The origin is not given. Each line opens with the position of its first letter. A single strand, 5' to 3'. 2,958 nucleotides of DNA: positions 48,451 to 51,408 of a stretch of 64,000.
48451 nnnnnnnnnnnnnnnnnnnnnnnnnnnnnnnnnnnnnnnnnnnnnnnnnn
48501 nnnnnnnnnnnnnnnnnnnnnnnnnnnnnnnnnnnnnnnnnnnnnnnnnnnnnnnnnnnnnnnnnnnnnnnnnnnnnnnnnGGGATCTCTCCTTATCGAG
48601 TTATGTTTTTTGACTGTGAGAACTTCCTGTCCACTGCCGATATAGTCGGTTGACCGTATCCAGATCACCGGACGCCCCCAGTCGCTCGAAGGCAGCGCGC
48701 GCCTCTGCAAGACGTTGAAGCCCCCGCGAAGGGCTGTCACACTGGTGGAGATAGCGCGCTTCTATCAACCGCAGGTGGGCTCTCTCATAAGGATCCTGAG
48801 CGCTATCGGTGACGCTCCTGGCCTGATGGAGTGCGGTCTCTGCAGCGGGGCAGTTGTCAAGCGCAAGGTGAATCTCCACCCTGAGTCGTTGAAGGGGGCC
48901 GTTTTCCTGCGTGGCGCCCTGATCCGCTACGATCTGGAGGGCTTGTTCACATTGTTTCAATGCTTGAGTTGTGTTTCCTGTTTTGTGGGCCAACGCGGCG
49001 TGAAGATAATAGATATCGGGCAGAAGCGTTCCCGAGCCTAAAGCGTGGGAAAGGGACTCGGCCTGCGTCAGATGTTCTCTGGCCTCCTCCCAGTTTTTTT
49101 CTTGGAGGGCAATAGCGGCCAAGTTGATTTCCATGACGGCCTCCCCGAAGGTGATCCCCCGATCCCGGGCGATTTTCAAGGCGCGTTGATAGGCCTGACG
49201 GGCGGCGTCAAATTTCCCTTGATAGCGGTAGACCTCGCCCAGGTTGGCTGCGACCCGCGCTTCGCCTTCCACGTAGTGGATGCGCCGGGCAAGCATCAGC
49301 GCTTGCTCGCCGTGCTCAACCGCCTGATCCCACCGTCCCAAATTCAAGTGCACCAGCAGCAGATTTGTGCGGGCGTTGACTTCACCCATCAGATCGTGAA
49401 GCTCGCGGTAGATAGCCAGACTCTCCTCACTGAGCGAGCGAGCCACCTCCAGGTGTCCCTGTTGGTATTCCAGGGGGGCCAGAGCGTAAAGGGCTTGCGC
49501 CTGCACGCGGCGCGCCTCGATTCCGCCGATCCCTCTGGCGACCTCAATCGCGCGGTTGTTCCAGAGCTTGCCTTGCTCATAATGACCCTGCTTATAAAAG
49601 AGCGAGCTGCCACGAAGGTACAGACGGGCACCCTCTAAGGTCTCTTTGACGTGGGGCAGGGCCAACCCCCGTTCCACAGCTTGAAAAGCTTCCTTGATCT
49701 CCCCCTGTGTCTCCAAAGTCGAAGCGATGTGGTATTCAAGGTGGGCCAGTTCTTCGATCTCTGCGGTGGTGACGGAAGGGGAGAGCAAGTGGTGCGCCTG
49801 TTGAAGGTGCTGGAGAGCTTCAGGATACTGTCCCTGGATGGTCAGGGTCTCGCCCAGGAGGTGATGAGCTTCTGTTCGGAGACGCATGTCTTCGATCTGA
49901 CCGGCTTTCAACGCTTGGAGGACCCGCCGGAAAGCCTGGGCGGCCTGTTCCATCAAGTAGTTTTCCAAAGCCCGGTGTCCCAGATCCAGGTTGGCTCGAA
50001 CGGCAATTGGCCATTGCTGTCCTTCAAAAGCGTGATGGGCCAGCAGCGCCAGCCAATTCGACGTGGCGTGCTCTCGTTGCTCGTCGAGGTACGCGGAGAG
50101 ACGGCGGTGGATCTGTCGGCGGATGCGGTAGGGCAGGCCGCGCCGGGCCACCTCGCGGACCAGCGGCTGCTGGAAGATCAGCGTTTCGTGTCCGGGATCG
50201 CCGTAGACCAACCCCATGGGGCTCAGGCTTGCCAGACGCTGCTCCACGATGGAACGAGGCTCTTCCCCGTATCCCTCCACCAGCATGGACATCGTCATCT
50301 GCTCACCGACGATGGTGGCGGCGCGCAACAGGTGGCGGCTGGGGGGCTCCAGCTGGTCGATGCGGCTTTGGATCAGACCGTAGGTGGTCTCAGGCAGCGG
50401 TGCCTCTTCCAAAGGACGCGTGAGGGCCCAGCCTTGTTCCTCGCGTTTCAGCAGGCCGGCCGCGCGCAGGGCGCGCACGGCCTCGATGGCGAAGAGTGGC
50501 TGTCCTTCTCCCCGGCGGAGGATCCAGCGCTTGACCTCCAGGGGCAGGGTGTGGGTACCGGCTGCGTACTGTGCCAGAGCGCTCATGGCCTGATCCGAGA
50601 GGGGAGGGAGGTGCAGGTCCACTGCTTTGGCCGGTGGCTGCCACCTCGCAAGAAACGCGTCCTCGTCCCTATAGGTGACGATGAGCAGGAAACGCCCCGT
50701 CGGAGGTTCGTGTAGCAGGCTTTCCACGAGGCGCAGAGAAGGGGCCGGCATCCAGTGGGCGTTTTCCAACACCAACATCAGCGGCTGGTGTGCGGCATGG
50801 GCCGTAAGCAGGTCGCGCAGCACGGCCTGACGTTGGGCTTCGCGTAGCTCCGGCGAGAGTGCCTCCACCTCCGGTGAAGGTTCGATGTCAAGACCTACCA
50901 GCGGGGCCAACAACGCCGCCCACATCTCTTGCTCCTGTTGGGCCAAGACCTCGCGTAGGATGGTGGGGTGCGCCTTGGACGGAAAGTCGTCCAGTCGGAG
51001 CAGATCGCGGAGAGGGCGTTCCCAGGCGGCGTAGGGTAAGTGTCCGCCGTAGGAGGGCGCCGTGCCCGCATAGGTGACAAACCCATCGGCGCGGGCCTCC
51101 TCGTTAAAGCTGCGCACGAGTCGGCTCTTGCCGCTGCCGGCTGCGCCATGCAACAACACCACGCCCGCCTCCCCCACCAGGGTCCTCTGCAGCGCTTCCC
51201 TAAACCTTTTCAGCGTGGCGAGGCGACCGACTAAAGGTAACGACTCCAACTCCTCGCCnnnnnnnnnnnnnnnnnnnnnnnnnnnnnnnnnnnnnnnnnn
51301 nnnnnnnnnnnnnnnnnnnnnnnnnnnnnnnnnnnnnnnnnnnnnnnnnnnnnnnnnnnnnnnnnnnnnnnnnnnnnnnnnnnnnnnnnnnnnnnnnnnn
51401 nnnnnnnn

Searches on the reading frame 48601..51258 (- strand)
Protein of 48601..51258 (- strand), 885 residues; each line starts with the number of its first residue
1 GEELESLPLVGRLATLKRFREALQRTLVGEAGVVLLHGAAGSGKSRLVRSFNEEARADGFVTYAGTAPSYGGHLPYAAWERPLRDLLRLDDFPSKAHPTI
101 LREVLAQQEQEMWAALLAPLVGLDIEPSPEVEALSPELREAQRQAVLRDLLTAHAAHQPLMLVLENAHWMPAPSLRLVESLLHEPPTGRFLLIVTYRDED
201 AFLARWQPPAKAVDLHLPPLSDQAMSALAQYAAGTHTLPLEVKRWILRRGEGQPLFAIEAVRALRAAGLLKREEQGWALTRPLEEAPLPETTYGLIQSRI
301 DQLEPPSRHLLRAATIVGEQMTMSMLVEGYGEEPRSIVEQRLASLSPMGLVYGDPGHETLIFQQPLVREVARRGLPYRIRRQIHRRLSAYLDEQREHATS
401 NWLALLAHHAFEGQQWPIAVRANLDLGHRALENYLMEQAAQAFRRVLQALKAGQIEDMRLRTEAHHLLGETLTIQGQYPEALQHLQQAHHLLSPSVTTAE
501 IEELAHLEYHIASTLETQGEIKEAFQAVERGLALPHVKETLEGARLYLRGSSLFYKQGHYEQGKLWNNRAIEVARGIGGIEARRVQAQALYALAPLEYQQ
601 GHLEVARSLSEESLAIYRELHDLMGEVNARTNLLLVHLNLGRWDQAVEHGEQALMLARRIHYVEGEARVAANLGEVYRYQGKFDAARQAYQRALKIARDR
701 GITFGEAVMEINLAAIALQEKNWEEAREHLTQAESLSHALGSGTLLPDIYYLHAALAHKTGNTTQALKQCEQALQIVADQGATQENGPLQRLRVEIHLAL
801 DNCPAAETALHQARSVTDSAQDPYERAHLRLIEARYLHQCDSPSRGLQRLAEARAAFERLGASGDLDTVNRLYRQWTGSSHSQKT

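Call 52: search_solved_structures(query=window:48601-51258:-, max_evalue=0.01)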
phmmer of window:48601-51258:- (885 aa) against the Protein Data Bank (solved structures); distinct sequences matched with E-value up to 0.01: 33.
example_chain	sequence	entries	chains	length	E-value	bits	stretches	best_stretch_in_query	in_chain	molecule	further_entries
5a7d_B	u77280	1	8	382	7.6e-18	67.7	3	582-685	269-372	PINS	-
6hc2_A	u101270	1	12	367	3.3e-17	65.6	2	602-699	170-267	G-protein-signaling modulator 2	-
3sf4_A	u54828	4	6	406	3.7e-17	65.4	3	602-699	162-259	G-protein-signaling modulator 2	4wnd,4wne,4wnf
4wng_A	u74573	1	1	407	3.7e-17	65.4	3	602-699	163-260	G-protein-signaling modulator 2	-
5a6c_A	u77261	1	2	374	7.8e-16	61.1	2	602-782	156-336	G-PROTEIN-SIGNALING MODULATOR 2, AFADIN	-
3ro2_A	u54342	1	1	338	8e-16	61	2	601-699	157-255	G-protein-signaling modulator 2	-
4g2v_A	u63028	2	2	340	8.2e-16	61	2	601-699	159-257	G-protein-signaling modulator 2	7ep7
4jhr_A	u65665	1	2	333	1.2e-14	57.2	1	601-699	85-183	G-protein-signaling modulator 2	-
4a1s_A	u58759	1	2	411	6.3e-14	54.8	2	583-731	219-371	PARTNER OF INSCUTEABLE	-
7t7t_A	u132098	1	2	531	5.1e-09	38.5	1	596-699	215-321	Protein TONSOKU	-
9qhb_A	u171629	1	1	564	2e-08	36.5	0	461-695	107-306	Engineered tetratricopeptide repeat protein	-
8bu0_A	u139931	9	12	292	3.4e-08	35.8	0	624-696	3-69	Consensus tetratricopeptide repeat protein | Crystal structure of an 8-repeat consensus TPR superhelix with Zinc. | Monomer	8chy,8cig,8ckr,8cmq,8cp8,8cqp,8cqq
3ro3_A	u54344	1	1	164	2.9e-07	32.7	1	630-699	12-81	G-protein-signaling modulator 2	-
7obi_A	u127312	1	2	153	5.4e-07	31.8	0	627-696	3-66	CTPR-rv4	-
7ai4_A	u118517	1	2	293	2.4e-05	26.4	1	459-701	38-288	Isoform C of Kinesin light chain 1,Isoform C of Kinesin light chain 1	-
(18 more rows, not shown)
